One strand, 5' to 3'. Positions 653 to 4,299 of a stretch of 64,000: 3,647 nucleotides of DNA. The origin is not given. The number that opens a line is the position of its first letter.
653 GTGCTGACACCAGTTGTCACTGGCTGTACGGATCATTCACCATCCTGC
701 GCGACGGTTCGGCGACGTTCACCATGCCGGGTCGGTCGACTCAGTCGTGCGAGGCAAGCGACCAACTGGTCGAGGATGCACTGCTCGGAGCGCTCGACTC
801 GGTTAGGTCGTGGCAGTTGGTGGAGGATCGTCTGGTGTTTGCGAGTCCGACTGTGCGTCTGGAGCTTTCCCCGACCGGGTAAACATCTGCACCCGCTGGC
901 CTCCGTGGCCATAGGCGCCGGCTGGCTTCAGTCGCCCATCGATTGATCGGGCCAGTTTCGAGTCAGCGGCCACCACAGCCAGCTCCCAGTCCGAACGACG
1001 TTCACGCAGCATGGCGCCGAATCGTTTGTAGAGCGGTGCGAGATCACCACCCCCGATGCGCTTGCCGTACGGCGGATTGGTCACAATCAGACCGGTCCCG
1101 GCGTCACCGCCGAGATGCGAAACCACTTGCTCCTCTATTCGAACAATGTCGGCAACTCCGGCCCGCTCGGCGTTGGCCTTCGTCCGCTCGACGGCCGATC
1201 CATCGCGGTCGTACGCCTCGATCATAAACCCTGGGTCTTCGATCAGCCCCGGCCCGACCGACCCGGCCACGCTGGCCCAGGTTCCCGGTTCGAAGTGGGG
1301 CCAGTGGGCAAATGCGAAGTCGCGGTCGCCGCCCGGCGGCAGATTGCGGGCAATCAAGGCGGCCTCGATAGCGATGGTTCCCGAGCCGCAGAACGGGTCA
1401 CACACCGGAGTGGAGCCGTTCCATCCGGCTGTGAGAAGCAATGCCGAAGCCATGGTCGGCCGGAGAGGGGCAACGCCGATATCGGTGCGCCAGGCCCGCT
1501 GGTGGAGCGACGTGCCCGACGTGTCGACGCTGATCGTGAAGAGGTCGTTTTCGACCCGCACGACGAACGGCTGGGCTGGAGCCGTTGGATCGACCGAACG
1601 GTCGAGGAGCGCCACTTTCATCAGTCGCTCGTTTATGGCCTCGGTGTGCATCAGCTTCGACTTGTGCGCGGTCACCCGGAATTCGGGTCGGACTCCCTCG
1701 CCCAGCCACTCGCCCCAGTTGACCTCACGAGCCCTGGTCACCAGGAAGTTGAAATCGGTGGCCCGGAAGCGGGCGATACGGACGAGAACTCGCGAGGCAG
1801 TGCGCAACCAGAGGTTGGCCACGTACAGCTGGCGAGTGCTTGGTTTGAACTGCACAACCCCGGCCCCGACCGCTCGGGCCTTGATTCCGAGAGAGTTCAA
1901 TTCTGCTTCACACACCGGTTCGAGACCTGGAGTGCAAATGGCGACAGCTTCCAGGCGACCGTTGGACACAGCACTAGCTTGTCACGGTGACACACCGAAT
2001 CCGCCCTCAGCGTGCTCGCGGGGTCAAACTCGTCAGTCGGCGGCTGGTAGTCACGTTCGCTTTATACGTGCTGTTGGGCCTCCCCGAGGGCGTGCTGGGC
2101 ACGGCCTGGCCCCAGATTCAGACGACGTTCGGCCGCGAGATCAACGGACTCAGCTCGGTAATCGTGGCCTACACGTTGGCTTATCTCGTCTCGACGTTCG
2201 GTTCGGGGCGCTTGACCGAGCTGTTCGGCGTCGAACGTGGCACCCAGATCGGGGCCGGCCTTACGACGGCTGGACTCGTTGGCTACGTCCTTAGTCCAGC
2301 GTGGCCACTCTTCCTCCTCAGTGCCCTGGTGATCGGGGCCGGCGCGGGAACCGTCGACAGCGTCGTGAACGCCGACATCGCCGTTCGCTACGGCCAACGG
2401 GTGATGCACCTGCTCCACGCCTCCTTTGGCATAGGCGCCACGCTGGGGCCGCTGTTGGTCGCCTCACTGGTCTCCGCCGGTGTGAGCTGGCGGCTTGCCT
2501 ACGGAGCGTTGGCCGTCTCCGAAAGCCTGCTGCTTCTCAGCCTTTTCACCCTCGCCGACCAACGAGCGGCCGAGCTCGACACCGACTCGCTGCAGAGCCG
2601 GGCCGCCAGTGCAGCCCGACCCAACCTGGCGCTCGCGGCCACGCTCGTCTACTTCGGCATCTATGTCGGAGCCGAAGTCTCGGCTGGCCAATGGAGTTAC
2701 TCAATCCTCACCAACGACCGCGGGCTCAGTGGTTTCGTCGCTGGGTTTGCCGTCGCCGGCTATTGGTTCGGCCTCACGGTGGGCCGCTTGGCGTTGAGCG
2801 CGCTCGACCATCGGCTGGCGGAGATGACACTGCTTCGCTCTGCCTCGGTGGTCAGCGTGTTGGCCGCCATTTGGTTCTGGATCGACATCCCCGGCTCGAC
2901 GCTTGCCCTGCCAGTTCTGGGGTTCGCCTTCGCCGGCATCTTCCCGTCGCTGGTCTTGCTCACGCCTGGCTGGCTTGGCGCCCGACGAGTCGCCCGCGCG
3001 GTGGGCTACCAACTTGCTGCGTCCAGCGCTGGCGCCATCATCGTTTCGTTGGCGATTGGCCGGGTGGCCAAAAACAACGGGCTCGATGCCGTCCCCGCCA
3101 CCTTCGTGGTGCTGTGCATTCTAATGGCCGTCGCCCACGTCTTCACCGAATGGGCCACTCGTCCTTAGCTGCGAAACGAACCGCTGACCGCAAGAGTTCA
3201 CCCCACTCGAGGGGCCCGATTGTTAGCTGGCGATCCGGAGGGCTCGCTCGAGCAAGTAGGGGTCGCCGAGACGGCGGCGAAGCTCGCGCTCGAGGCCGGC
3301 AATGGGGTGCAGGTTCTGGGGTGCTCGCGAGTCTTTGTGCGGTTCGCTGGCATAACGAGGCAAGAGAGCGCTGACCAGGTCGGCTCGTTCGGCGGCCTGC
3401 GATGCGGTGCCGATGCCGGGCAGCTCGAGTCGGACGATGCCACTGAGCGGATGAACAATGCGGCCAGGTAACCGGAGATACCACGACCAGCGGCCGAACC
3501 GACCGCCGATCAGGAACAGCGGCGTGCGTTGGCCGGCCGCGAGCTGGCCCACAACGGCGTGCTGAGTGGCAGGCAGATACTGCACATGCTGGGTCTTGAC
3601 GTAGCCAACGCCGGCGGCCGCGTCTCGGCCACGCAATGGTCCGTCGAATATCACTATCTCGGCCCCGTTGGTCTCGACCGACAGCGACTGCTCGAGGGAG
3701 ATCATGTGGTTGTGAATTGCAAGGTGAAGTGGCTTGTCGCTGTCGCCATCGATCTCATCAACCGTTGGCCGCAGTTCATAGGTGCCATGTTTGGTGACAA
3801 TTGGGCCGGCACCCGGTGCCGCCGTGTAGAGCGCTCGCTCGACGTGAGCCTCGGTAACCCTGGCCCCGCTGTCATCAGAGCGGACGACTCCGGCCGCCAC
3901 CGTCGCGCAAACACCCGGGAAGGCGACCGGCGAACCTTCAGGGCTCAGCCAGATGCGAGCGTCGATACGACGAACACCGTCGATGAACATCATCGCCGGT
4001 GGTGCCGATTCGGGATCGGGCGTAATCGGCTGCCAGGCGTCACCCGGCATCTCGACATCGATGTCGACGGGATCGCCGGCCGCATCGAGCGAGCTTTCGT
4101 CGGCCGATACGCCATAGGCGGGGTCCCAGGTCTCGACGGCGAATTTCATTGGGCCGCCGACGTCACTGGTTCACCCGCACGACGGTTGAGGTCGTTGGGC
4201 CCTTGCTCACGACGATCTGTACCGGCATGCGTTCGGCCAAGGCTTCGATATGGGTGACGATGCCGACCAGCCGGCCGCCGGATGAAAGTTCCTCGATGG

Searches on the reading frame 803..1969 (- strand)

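Call 32: search_protein_families(library=pfam, proteins=[window:803-1969:-], max_evalue=0.01)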
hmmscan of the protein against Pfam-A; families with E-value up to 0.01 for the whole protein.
window:803-1969:- (388 aa): 4 families
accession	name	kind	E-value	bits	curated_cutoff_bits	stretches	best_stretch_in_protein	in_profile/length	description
PF01170.24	UPF0020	-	9.1e-37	127.1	22.3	1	158-345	1-178/197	RMKL-like, methyltransferase domain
PF22020.1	RlmL_1st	-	1.5e-15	57.3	27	1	9-62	3-55/55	RlmL ferredoxin-like domain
PF05175.20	MTS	-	0.0012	19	23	1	245-302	53-109/170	Methyltransferase small domain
PF01555.25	N6_N4_Mtase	-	0.0066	16.9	26.7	0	189-209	185-205/221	DNA methylase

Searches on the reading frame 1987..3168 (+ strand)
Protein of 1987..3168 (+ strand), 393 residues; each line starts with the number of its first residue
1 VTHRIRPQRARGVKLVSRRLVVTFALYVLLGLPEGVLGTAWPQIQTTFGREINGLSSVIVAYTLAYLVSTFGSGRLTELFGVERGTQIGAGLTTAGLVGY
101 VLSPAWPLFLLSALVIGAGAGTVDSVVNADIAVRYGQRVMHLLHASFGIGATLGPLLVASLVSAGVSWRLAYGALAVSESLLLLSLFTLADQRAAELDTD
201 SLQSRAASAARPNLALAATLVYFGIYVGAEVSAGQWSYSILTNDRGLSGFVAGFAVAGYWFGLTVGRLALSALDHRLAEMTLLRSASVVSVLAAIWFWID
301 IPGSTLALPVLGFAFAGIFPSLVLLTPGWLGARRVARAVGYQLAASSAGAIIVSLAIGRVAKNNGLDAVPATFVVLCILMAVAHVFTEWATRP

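Call 32: search_protein_families(library=pfam, proteins=[window:1987-3168:+], max_evalue=0.01)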
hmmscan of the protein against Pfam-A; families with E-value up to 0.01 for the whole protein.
window:1987-3168:+ (393 aa): 1 family
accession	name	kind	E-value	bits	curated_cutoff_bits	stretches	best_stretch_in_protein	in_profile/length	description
PF07690.21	MFS_1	-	6.3e-22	78.4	33.4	2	24-302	2-291/347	Major Facilitator Superfamily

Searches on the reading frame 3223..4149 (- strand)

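Call 32: search_protein_families(library=pfam, proteins=[window:3223-4149:-], max_evalue=0.01)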
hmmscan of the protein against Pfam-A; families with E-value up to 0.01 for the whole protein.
window:3223-4149:- (308 aa): 1 family
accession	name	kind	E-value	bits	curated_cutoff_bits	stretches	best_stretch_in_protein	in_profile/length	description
PF09376.16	NurA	-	2.3e-07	31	21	1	137-280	63-245/254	NurA domain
